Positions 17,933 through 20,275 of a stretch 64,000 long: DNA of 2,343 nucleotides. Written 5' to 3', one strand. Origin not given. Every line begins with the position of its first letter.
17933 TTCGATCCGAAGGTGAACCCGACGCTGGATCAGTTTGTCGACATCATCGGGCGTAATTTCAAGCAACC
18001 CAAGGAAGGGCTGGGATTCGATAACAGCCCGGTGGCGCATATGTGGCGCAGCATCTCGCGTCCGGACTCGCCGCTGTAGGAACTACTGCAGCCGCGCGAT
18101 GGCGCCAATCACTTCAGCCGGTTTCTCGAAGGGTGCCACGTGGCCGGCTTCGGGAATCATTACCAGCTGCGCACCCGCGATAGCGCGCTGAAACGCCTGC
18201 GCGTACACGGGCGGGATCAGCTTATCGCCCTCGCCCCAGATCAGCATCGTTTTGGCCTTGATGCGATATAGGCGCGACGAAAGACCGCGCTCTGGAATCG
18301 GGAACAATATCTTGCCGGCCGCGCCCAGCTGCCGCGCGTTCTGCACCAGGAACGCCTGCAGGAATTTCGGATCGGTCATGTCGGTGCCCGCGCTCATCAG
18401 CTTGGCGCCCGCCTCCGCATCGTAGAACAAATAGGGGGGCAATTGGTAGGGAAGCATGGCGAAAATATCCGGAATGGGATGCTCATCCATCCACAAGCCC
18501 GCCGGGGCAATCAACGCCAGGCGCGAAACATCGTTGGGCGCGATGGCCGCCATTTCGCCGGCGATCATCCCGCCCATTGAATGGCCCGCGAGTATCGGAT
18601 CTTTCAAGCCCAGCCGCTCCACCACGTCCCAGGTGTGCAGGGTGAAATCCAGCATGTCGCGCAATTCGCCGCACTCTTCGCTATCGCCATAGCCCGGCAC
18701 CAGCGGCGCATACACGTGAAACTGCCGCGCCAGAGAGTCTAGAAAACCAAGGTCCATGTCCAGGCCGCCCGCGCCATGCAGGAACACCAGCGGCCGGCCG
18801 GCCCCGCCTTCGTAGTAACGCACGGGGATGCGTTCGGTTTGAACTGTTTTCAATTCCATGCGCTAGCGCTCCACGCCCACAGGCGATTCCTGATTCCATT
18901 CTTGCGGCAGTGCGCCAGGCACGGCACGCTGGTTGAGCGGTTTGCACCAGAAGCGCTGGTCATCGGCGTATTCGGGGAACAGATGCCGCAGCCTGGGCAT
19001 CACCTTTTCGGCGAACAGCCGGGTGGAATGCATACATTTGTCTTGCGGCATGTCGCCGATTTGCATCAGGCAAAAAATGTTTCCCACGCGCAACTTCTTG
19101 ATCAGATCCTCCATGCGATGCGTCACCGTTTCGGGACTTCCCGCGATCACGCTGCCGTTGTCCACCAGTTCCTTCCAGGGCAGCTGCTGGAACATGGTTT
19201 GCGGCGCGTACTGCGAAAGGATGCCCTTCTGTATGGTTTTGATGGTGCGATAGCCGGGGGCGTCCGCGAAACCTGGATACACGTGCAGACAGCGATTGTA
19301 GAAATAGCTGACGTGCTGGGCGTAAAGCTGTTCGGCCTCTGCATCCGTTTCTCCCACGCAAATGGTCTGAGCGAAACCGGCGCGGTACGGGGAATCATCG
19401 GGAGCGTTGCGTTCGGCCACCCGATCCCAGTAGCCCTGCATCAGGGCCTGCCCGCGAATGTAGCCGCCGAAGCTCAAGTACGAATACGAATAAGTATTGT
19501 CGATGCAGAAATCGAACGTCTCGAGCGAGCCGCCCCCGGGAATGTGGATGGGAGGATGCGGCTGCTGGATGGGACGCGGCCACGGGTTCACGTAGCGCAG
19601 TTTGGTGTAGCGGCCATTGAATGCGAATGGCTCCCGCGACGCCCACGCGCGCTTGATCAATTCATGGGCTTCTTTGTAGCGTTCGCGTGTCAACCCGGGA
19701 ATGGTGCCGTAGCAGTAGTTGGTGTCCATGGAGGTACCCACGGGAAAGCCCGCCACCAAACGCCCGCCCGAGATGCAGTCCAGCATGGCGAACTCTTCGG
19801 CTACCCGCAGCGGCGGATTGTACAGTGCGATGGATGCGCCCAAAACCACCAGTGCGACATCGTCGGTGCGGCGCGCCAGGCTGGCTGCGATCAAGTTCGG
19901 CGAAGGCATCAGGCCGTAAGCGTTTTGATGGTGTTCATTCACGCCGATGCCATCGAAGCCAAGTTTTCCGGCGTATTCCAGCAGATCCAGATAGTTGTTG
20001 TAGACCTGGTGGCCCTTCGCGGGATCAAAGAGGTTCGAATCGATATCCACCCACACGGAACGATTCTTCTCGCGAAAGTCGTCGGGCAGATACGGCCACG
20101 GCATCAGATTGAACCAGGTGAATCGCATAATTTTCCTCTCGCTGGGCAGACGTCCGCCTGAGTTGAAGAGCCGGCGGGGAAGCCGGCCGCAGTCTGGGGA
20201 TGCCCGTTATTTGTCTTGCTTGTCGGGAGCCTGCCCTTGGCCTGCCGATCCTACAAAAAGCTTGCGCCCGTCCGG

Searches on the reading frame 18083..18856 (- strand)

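Call 28: search_protein_families(library=pfam, proteins=[window:18083-18856:-], max_evalue=0.01)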
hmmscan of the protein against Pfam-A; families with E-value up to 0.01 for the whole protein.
window:18083-18856:- (257 aa): 6 families
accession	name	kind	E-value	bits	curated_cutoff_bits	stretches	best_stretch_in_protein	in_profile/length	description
PF12697.13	Abhydrolase_6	-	1.8e-26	94.6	26.3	1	23-250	1-215/217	Alpha/beta hydrolase family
PF00561.26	Abhydrolase_1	-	5.1e-25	89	25.8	1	22-246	2-245/245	alpha/beta hydrolase fold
PF12146.15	Hydrolase_4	-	3.2e-11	43.4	27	1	44-245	30-238/239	Serine aminopeptidase, S33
PF06821.19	Ser_hydrolase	-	0.0036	17.7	22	0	87-137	56-111/172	Serine hydrolase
PF00975.26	Thioesterase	-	0.004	17.9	26.4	1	77-104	57-85/226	Thioesterase domain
PF08386.16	Abhydrolase_4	-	0.0083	16.7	21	0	200-241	34-75/103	TAP-like protein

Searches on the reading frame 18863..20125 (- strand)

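Call 28: search_protein_families(library=pfam, proteins=[window:18863-20125:-], max_evalue=0.01)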
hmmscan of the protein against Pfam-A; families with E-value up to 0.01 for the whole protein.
window:18863-20125:- (420 aa): 1 family
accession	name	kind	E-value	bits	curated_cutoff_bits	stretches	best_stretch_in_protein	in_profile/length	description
PF00296.26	Bac_luciferase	-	6.2e-35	121.5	27.9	1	40-341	20-307/314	Luciferase-like monooxygenase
